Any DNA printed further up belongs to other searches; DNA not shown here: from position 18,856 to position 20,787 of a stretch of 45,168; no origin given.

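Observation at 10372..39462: A 29-kb island with 14 GT-C-type membrane glycosyltransferase genes: candidate extracytoplasmic glycan assembly line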

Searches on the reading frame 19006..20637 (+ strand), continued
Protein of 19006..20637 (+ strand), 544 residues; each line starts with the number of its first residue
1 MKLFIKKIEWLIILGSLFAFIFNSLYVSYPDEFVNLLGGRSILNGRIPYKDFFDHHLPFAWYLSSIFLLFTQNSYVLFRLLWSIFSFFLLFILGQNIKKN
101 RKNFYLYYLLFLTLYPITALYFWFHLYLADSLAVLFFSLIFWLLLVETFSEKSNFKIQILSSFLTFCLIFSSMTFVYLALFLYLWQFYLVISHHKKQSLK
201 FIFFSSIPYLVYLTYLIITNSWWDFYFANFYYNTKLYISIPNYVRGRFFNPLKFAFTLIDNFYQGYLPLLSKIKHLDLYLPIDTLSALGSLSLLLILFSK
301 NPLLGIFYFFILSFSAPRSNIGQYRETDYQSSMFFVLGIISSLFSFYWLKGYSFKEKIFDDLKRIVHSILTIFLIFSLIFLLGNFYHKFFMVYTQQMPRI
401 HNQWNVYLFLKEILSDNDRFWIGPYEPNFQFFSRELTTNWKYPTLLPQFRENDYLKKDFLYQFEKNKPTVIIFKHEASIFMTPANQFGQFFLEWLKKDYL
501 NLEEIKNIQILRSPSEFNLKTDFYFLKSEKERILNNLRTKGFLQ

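Call 53: search_protein_families(library=pfam, proteins=[L009:282-2048:+, L009:2063-3151:+, L009:3691-4359:+, L009:17261-18205:+, L004:18542-19768:-, L013:11676-12677:+, L013:12608-13465:-, L013:17990-19210:-, L053:16995-19013:-, L013:17422-18051:-], max_evalue=0.01)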
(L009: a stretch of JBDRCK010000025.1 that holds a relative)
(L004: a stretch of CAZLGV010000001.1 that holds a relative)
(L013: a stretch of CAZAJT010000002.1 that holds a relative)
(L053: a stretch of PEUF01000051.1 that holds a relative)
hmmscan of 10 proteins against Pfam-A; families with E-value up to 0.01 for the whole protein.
L009:282-2048:+ (589 aa): 7 families
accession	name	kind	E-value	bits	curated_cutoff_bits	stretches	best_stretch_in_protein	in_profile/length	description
PF08275.17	DNAG_N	-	2.7e-43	147.5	26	1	126-248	7-128/128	DNA primase catalytic core, N-terminal domain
PF01807.25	Zn_ribbon_DnaG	-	1.3e-34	118.4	24.9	1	3-95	4-95/98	CHC2 zinc finger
PF13155.12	Toprim_2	-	5.5e-19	68.8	22.1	1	258-342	1-87/88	Toprim-like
PF13662.12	Toprim_4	-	2.6e-12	47.2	25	1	256-330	2-83/85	Toprim domain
PF01751.28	Toprim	-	1.2e-08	35.4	23.1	1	257-330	2-93/96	Toprim domain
PF10410.14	DnaB_bind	-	1.9e-05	25.3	20.6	1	362-416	2-56/56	DnaB-helicase binding domain of primase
PF13362.12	Toprim_3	-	0.00087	20.1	27.2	1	257-346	2-92/95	Toprim domain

L009:2063-3151:+ (363 aa): 6 families
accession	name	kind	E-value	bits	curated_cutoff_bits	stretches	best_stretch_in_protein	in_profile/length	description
PF04539.22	Sigma70_r3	-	1.4e-23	83.3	25.3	1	210-280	2-72/78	Sigma-70 region 3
PF04542.20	Sigma70_r2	-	6.7e-23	80.7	24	1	130-200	1-71/71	Sigma-70 region 2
PF04545.22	Sigma70_r4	-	2.8e-18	65.6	24.1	1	298-351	1-50/50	Sigma-70, region 4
PF00140.25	Sigma70_r1_2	-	6.9e-14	52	22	1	92-123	1-32/34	Sigma-70 factor, region 1.2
PF03979.19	Sigma70_r1_1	-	0.00057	20.2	22.5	1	8-74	5-76/81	Sigma-70 factor, region 1.1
PF08281.18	Sigma70_r4_2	-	0.003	17.6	25.7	0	293-314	2-23/54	Sigma-70, region 4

L009:3691-4359:+ (223 aa): 1 family
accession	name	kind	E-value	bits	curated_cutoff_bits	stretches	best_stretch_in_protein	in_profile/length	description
PF02517.21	Rce1-like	-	1.7e-11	44.7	22.4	1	117-217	4-92/93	Type II CAAX prenyl endopeptidase Rce1-like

L009:17261-18205:+ (315 aa): 4 families
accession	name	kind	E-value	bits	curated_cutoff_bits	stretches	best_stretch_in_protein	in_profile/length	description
PF00535.33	Glycos_transf_2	-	3e-34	118.8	23.3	1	4-164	1-165/168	Glycosyl transferase family 2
PF10111.15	Glyco_tranf_2_2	-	2.7e-06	27.5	27.3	1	4-114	1-116/276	Glycosyltransferase like family 2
PF13641.12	Glyco_tranf_2_3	-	3.3e-06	27.7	27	1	3-121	3-124/230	Glycosyltransferase like family 2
PF13733.12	Glyco_transf_7N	-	0.0071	16.4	27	0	3-42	49-88/134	N-terminal region of glycosyl transferase group 7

L004:18542-19768:- (409 aa): 1 family
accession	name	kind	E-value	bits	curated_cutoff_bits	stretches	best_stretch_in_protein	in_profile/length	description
PF13231.12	PMT_2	-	4.8e-12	46.8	26.1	1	59-220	2-160/160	Dolichyl-phosphate-mannose-protein mannosyltransferase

L013:11676-12677:+ (334 aa): 0 families

L013:12608-13465:- (286 aa): 2 families
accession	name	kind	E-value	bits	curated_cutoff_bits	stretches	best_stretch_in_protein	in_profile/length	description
PF00459.30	Inositol_P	-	4.2e-19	69.5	27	1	29-254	34-248/271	Inositol monophosphatase family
PF00316.25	FBPase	-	2.3e-05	24.6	34.8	1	23-112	47-132/191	Fructose-1-6-bisphosphatase, N-terminal domain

L013:17990-19210:- (407 aa): 0 families

L053:16995-19013:- (673 aa): 1 family
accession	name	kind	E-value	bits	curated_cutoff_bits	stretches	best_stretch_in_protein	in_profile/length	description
PF05223.17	MecA_N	-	1.5e-05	25.7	22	1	400-503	11-114/117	NTF2-like N-terminal transpeptidase domain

L013:17422-18051:- (210 aa): 0 families
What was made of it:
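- One relative has an inositol-monophosphatase-family gene inside the cluster (L013, call 53).
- Tried and rejected: In relatives the upstream genes are dnaG, rpoD and a CAAX protease (call 53).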

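Call 63: search_protein_families(library=pfam, proteins=[L045:11623-12930:+, L045:12983-14116:+, L045:14131-15084:-, L045:15119-16312:+, L045:16290-18017:+, L045:18023-19291:+, L045:19328-20524:+, L037:8928-9851:-, L037:11910-13178:+, L037:13675-14775:+], max_evalue=0.001)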
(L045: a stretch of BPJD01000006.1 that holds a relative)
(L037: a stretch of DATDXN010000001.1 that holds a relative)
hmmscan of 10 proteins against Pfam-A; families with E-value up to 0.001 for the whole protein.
L045:11623-12930:+ (436 aa): 7 families
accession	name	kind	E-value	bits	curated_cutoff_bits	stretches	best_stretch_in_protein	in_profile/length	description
PF03721.20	UDPG_MGDP_dh_N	-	2.1e-57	194.2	27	1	1-183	1-184/187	UDP-glucose/GDP-mannose dehydrogenase family, NAD binding domain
PF00984.24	UDPG_MGDP_dh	-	4.2e-33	113.8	25.4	1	200-292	1-93/94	UDP-glucose/GDP-mannose dehydrogenase family, central domain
PF03720.21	UDPG_MGDP_dh_C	-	2e-29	102.4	30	1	312-413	1-102/103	UDP-glucose/GDP-mannose dehydrogenase family, UDP binding domain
PF00070.33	Pyr_redox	-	3e-09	37.7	22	1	2-69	1-60/82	Pyridine nucleotide-disulphide oxidoreductase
PF01210.29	NAD_Gly3P_dh_N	-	4e-06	27.3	23.1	1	2-157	1-139/158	NAD-dependent glycerol-3-phosphate dehydrogenase N-terminus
PF07992.20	Pyr_redox_2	-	3.3e-05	23.9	26.1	0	2-40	144-182/291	Pyridine nucleotide-disulphide oxidoreductase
PF02558.23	ApbA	-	4.5e-05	23.5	22.2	1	3-87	1-78/150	Ketopantoate reductase PanE/ApbA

L045:12983-14116:+ (378 aa): 2 families
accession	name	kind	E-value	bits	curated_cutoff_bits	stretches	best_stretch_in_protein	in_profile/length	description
PF00535.33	Glycos_transf_2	-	1.3e-23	84.2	23.3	1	7-155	3-138/168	Glycosyl transferase family 2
PF04138.20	GtrA_DPMS_TM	-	2.3e-16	60.5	26.1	1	245-376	2-117/117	GtrA/DPMS, transmembrane domain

L045:14131-15084:- (318 aa): 2 families
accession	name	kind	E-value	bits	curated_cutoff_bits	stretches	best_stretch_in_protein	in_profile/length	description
PF08308.17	PEGA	-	1.6e-19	70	20.8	2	128-193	2-67/71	PEGA domain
PF08239.17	SH3_3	-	2.5e-11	44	27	1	236-293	3-52/54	Bacterial SH3 domain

L045:15119-16312:+ (398 aa): 1 family
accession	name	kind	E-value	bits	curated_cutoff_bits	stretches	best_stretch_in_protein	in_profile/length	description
PF05559.16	DUF763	-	1.5e-113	379.7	35.5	1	10-352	2-319/319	Protein of unknown function (DUF763)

L045:16290-18017:+ (576 aa): 3 families
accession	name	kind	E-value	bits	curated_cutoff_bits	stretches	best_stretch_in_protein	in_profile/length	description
PF00750.26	tRNA-synt_1d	-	3e-28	99.3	23.3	1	112-422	15-317/349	tRNA synthetases class I (R), catalytic domain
PF05746.21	DALR_1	-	9.3e-24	84.2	22.3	1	456-576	1-117/117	DALR anticodon binding domain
PF03485.21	Arg_tRNA_synt_N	-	1.6e-15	57.9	21.5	1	14-93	3-84/85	Arginyl tRNA synthetase N terminal domain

L045:18023-19291:+ (423 aa): 11 families
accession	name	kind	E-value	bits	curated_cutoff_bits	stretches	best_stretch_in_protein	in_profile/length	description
PF06745.19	ATPase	-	1.2e-16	61.2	26.6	2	65-130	2-73/231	KaiC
PF18073.7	Zn_ribbon_LapB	-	2.6e-12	46.7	25.7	1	3-29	1-27/28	Rubredoxin metal binding domain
PF13481.12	AAA_25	-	1.5e-11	44.7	27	1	63-207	14-194/195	AAA domain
PF13479.12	AAA_24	-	4.8e-07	30.3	27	1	86-166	6-78/195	AAA domain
PF00004.35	AAA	-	2.9e-06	28.2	21.2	1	86-204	2-111/131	ATPase family associated with various cellular activities (AAA)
PF08423.17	Rad51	-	6.7e-06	26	22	0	62-105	6-49/244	Rad51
PF13541.12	ChlI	-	6.8e-06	26.4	27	1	330-410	36-117/121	Subunit ChlI of Mg-chelatase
PF13401.12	AAA_22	-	4.6e-05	24.2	27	1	83-203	6-124/130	AAA domain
PF23455.1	DUF7129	-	5.9e-05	23.2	30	1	2-25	11-36/45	Domain of unknown function (DUF7129)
PF13173.12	AAA_14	-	7.2e-05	23.2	27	1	84-201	4-97/129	AAA domain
PF03796.21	DnaB_C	-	0.00013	21.9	27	0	64-160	2-109/255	DnaB-like helicase C terminal domain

L045:19328-20524:+ (399 aa): 0 families

L037:8928-9851:- (308 aa): 0 families

L037:11910-13178:+ (423 aa): 2 families
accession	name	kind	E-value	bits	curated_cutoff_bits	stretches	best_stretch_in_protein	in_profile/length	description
PF00006.31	ATP-synt_ab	-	5.6e-26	91.9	29.5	1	164-367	3-211/213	ATP synthase alpha/beta family, nucleotide-binding domain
PF07497.18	Rho_RNA_bind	-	1.3e-25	89.4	27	1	60-128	2-71/73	Rho termination factor, RNA-binding domain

L037:13675-14775:+ (367 aa): 5 families
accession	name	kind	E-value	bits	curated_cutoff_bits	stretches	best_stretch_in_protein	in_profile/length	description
PF01551.29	Peptidase_M23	-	9e-31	106.4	28.7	1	267-362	2-96/96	Peptidase family M23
PF01476.26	LysM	-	3.2e-21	75.4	20.9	2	127-169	1-43/43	LysM domain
PF23473.1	LysM3_LYK4_5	-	7.6e-08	32.7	29.3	1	126-160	4-38/48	LYK4/5 LysM3 domain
PF23446.1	LysM1_NFP_LYK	-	0.00016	22.9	36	0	133-169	16-54/60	NFP/LYK LysM1 domain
PF22310.2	NMB0315_dom_I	-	0.00065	20.4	27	0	177-222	7-52/83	NMB0315-like, domain I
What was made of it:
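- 19006..20640 (+): g09, GT-C of a family with no Pfam model (544 aa). Has an invariant YPDE after TM1 and a C-terminal alpha/beta domain. It was the anchor used to fetch the related loci, and its homologues are at least 47% identical among the best 120. Sits next to a DPMS-type GT2 in L045 (call 63).
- In two other Patescibacteria, the g09 homologue sits in a unit of g09, a UDP-Glc/GDP-Man dehydrogenase and a GT2 fused to GtrA_DPMS_TM (call 63).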

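Call 73: search_protein_representatives(alignment_id=A1)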
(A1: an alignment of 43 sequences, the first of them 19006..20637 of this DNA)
Query: 43 sequences, 553 profile positions. Proteins with E-value up to 0.001 (for the whole library): 745; up to 1e-10: 244; up to 1e-30: 106. The best 150 are listed.
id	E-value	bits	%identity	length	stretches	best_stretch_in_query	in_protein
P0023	1.2e-257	872.9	-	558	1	3-552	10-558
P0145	1.2e-212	724.4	-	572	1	11-552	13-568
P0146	3.4e-187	640.4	-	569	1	9-552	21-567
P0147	5.0e-180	616.7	-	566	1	7-552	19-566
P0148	9.5e-167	572.9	-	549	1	15-539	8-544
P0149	8.3e-156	536.8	-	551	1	19-547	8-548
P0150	9.2e-146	503.6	-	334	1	219-552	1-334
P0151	1.2e-132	460.3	-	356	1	198-552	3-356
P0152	4.7e-103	362.6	-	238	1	315-552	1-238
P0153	5.3e-100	352.6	-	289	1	267-552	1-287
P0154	1.7e-99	350.9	-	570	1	5-552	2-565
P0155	2.1e-98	347.3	-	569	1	10-552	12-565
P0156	2.2e-98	347.2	-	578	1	12-551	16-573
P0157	1.4e-96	341.3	-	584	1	15-552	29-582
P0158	1.6e-96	341.1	-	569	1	5-550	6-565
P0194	2.2e-57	211.9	-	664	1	14-511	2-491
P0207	6.7e-45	170.7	-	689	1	12-512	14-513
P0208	7.2e-44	167.3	-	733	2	13-246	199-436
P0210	2.2e-42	162.4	-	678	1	11-521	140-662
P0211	1.1e-41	160.0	-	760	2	196-551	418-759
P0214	1.8e-39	152.7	-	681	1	7-551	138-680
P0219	1.4e-37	146.5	-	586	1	7-482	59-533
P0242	3.2e-32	128.8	-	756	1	16-512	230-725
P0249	5.1e-31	124.8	-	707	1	8-510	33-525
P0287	6.5e-22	94.8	-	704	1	9-512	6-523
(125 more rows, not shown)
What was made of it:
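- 19006..20640 (+): 745 representative clusters (call 73).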

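Call 74: search_protein_families(library=pfam, proteins=[P0194, P0207, P0208, P0210, P0211, P0214, P0219, P0242, P0249, P0287], max_evalue=0.01)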
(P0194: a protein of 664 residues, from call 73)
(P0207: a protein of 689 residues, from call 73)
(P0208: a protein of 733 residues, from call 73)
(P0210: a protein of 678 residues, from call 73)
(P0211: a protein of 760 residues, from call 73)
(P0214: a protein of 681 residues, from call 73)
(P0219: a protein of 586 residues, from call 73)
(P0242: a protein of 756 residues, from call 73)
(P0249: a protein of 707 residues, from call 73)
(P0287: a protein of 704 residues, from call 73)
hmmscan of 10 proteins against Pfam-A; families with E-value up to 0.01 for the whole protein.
P0194 (664 aa): 0 families

P0207 (689 aa): 0 families

P0208 (733 aa): 0 families

P0210 (678 aa): 1 family
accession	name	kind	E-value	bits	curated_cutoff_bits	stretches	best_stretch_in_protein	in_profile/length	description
PF04138.20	GtrA_DPMS_TM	-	2.1e-26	92.8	26.1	2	17-130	2-117/117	GtrA/DPMS, transmembrane domain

P0211 (760 aa): 1 family
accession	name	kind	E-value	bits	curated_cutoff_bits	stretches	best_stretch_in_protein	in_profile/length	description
PF13231.12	PMT_2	-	0.0043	17.7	26.1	1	260-396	2-135/160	Dolichyl-phosphate-mannose-protein mannosyltransferase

P0214 (681 aa): 1 family
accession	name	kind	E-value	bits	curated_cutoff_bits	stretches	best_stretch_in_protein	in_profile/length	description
PF04138.20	GtrA_DPMS_TM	-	2.6e-22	79.6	26.1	2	18-131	2-117/117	GtrA/DPMS, transmembrane domain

P0219 (586 aa): 0 families

P0242 (756 aa): 0 families

P0249 (707 aa): 1 family
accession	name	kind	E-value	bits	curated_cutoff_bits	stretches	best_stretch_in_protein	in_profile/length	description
PF13231.12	PMT_2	-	1.2e-08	35.8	26.1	1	90-233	2-146/160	Dolichyl-phosphate-mannose-protein mannosyltransferase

P0287 (704 aa): 0 families
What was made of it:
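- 19006..20640 (+): GtrA fusions and a PMT_2 link in distant members (call 74).
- On Oligosaccharyltransferase (STT3/AglB/PglB) for g09: The context points to monosaccharide donors (calls 63, 74).
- Distant members of the g09 family carry an N-terminal GtrA_DPMS_TM domain (call 74). g09 relatives are coupled to GtrA and to DPMS-type GT2, that is to monosaccharide donors, not to en bloc oligosaccharide transfer (calls 63, 74).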
